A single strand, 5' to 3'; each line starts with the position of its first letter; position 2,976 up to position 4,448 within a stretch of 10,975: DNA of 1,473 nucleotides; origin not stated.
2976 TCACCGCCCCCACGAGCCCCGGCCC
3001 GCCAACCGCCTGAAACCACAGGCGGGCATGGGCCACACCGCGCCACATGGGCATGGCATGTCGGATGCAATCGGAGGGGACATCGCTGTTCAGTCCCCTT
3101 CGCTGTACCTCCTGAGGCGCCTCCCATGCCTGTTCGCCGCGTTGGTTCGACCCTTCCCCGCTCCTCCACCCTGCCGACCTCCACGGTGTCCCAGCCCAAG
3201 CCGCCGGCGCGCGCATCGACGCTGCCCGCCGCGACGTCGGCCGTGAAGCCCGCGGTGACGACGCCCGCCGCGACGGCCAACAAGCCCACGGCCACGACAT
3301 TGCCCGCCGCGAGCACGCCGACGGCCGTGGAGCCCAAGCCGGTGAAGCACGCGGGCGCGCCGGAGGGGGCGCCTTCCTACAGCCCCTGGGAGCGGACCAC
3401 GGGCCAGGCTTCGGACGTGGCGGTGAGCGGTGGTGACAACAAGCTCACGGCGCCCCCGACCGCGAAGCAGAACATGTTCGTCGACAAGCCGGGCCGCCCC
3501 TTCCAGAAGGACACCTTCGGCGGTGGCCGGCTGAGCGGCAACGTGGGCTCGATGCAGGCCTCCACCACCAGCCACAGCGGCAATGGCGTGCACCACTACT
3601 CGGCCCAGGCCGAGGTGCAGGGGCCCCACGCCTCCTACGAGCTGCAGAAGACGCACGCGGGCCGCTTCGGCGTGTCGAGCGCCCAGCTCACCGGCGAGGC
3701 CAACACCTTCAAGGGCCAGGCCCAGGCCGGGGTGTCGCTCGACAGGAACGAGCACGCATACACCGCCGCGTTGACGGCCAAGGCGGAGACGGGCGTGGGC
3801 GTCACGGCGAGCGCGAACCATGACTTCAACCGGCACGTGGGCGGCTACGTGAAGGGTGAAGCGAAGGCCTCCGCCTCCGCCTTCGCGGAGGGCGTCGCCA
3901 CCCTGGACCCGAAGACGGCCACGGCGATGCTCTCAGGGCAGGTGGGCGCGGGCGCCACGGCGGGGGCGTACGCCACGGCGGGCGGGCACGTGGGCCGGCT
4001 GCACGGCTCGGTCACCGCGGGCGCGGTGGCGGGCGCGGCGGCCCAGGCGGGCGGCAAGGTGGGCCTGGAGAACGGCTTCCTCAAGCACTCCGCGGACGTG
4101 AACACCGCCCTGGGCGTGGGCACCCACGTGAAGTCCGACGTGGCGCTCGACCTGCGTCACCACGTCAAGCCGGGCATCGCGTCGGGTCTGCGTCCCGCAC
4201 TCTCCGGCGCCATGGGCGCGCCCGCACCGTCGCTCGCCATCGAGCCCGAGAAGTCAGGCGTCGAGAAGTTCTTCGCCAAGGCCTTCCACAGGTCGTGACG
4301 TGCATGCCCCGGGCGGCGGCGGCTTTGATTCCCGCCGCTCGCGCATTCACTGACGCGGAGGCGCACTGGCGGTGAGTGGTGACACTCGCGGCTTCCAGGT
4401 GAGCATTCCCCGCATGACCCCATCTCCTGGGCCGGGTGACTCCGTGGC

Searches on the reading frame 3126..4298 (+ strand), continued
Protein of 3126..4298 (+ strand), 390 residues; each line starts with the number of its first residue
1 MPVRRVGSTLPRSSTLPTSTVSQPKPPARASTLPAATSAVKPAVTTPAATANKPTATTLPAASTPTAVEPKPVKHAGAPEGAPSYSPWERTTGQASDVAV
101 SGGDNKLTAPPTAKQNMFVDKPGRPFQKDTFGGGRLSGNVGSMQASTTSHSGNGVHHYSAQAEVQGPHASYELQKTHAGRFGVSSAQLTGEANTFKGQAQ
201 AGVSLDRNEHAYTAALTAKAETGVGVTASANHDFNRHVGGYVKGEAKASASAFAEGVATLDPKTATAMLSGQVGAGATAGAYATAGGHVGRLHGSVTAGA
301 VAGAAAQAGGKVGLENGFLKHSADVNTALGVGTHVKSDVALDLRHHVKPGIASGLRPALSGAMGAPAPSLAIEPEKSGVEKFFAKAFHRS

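Call 68: search_protein_families(library=pfam, proteins=[L036:8703-9683:+, L037:4786-5793:+, L036:11287-14163:-], max_evalue=1)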
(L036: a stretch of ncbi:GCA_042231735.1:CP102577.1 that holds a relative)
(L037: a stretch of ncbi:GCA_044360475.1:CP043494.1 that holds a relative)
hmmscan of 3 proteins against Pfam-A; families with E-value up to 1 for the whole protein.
L036:8703-9683:+ (326 aa): 0 families

L037:4786-5793:+ (335 aa): 1 family
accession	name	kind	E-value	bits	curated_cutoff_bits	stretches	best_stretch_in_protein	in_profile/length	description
PF01656.29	CbiA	-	0.14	12.6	25.4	0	67-105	33-68/125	CobQ/CobB/MinD/ParA nucleotide binding domain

L036:11287-14163:- (958 aa): 15 families
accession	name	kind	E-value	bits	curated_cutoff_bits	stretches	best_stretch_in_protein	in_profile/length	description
PF07995.17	GSDH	-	2e-56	192.1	25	1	34-346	2-324/332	Glucose / Sorbosone dehydrogenase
PF13948.11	DUF4215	-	9.5e-08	32.7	27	1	780-808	19-46/47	Domain of unknown function (DUF4215)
PF13927.12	Ig_3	-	2e-07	31.8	30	1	361-428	1-76/78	Immunoglobulin domain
PF24684.1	Vgb_lyase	-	1.7e-06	27.5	50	1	298-357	150-210/290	Virginiamycin B lyase family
PF13895.12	Ig_2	-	1.3e-05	25.8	27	1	364-444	4-79/79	Immunoglobulin domain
PF07679.22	I-set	-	1.6e-05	25.3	23.7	1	362-443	1-89/90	Immunoglobulin I-set domain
PF06268.19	Fascin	-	0.00021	21.9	23.1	0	825-882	41-98/108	Fascin domain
PF14200.12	RicinB_lectin_2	-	0.0017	19.4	25.6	0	634-687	9-68/89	Ricin-type beta-trefoil lectin domain-like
PF18911.6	PKD_4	-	0.0095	16.4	27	0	529-548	62-81/85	PKD domain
PF23500.1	DUF7133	-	0.018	14.8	27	0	140-183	132-178/385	Domain of unknown function (DUF7133)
PF17957.7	Big_7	-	0.021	15.9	24.1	1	450-480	1-30/70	Bacterial Ig domain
PF17164.10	DUF5122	-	0.037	14.7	27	0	101-121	12-32/36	Domain of unknown function (DUF5122) beta-propeller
PF20067.5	SSL_N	-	0.047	14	18.9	0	31-55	18-42/46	Strictosidine synthase-like, N-terminal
PF06229.18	FRG1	-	0.085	13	27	0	648-698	47-97/189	FRG1-like domain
PF23619.1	Ig_VWA7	-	0.79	10.4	27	0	614-681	7-74/104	VWA7 Ig-like domain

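Call 91: search_protein_families(library=padloc, proteins=[window:3126-4298:+, L036:8703-9683:+], max_evalue=0.01)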
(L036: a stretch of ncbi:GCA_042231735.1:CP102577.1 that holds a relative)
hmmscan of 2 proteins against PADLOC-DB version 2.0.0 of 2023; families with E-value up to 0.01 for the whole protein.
window:3126-4298:+ (390 aa): 0 families

L036:8703-9683:+ (326 aa): 0 families

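Call 92: search_protein_families(library=phrogs, proteins=[window:3126-4298:+, L036:8703-9683:+], max_evalue=0.01)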
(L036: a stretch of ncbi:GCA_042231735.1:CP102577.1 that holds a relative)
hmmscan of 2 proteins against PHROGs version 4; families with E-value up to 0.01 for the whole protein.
window:3126-4298:+ (390 aa): 0 families

L036:8703-9683:+ (326 aa): 0 families

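Call 93: search_protein_families(library=ncbifam, proteins=[L036:8703-9683:+, P0120, P0124, P0128], max_evalue=0.01)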
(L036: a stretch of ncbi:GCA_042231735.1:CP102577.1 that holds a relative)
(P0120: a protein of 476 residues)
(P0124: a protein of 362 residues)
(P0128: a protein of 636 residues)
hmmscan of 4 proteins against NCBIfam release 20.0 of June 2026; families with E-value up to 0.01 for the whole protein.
L036:8703-9683:+ (326 aa): 0 families

P0120 (476 aa): 1 family
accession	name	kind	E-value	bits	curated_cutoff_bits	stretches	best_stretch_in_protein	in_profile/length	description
TIGR03930.1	WXG100_ESAT6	subfamily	0.00016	21.8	44.85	1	52-92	20-60/90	WXG100 family type VII secretion target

P0124 (362 aa): 1 family
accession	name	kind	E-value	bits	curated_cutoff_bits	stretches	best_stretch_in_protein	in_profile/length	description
TIGR03930.1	WXG100_ESAT6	subfamily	5.2e-19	68.2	44.85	1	5-94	2-90/90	WXG100 family type VII secretion target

P0128 (636 aa): 4 families
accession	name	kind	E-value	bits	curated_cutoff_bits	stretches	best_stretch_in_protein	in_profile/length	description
TIGR02899.1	spore_safA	subfamily_domain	7.4e-17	61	67.85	1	25-67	1-43/44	SafA/ExsA family spore coat assembly protein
NF008399.0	PRK11198.1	equivalog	3.3e-07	30.8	134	1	20-68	95-147/149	peptidoglycan-binding protein LysM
NF008050.0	PRK10783.1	equivalog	1.6e-06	26.7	508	1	19-74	342-395/457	murein transglycosylase D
NF042931.1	SAG1386_EF1546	equivalog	0.00014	22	80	1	18-66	107-157/158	SAG1386/EF1546 family surface-associated protein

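Call 94: search_solved_structures(query=L036:8703-9683:+, max_evalue=1)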
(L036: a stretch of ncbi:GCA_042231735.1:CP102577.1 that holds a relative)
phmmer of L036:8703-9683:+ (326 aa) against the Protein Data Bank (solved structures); distinct sequences matched with E-value up to 1: 0.

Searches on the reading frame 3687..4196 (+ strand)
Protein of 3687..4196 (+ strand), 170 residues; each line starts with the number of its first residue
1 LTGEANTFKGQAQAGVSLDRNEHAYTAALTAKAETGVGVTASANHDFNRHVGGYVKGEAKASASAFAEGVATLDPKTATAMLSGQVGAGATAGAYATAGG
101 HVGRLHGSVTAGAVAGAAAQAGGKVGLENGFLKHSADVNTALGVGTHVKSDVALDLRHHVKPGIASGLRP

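Call 48: find_homologous_proteins(query=A4, max_evalue=0.001)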
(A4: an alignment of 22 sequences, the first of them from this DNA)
Query A4 (22 sequences) (170 aa, profile of the alignment): 14 proteins with E <= 0.001 among 8000 candidates.
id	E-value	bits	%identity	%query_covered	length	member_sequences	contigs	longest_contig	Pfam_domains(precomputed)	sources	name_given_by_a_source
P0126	8.0e-35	138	31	62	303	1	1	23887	-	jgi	jgi:hypothetical protein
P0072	1.1e-33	134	85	100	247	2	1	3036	-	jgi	jgi:hypothetical protein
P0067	3.0e-33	133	80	99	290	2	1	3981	-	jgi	jgi:hypothetical protein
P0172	5.1e-31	126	80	96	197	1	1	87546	-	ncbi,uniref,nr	ncbi:MAG TPA: hypothetical protein VFZ09_21250 [Archangium sp.]|uniref:hypothetical protein n=1 Tax=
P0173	3.9e-27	113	82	72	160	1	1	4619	-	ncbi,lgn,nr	ncbi:MAG TPA: hypothetical protein VEU33_33675 [Archangium sp.]|nr:hypothetical protein [Archangium 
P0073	8.5e-20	89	78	76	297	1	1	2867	-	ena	-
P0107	3.0e-17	81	84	55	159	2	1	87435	-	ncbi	-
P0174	7.0e-16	76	34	42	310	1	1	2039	-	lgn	-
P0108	2.3e-12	65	58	79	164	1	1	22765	-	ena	-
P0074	6.4e-12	63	88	54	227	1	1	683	-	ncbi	ncbi:hypothetical protein ACLEPN_44075, partial [Myxococcus sp. 1LA]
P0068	1.3e-11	62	90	54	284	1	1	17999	-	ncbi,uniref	ncbi:hypothetical protein, partial [Corallococcus exiguus]|uniref:hypothetical protein n=1 Tax=Coral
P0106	8.2e-9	53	76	45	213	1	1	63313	-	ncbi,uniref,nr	ncbi:hypothetical protein [Myxococcus sp. AB036A]|uniref:hypothetical protein n=1 Tax=Myxococcus sp.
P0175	6.2e-6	44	36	49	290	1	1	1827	-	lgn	-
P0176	1.3e-4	40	53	18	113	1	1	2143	-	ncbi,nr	ncbi:MAG: hypothetical protein J2O39_09100, partial [Acidimicrobiales bacterium]|nr:hypothetical pro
